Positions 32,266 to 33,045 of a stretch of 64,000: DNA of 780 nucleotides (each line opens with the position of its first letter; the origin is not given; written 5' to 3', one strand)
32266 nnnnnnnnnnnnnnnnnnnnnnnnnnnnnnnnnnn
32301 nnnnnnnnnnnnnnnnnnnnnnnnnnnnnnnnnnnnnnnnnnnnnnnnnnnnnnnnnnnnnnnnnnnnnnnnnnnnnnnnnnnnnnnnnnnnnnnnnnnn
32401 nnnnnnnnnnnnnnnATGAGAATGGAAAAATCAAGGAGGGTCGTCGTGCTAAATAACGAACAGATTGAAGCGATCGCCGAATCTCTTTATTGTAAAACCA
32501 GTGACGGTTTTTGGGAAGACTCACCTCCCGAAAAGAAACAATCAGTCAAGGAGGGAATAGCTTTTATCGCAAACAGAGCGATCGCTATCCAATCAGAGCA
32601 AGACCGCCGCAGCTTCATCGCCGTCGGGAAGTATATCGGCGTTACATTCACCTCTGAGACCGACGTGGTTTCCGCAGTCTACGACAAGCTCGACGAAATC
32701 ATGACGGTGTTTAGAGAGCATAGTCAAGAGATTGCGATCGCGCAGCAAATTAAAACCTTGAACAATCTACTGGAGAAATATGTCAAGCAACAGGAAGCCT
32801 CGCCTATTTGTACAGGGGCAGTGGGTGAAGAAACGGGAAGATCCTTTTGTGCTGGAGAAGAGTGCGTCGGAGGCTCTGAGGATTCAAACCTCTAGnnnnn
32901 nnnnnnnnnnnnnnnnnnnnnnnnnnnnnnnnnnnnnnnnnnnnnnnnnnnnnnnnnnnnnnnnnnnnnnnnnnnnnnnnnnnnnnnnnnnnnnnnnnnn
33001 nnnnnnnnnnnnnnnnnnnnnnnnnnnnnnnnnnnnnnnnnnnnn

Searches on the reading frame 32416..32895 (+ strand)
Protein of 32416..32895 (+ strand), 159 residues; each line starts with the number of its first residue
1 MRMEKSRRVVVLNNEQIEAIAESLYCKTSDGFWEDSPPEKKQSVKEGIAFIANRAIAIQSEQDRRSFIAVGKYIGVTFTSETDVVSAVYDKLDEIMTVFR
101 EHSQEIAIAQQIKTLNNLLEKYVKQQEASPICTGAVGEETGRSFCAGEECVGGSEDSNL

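Call 89: search_protein_families(library=pfam, proteins=[window:32416-32895:+], max_evalue=0.01)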
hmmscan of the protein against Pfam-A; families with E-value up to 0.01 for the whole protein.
window:32416-32895:+ (159 aa): 1 family
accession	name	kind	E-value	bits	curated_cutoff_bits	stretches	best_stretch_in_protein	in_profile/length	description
PF08665.17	PglZ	-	0.00093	19.6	25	1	29-129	74-162/179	PglZ domain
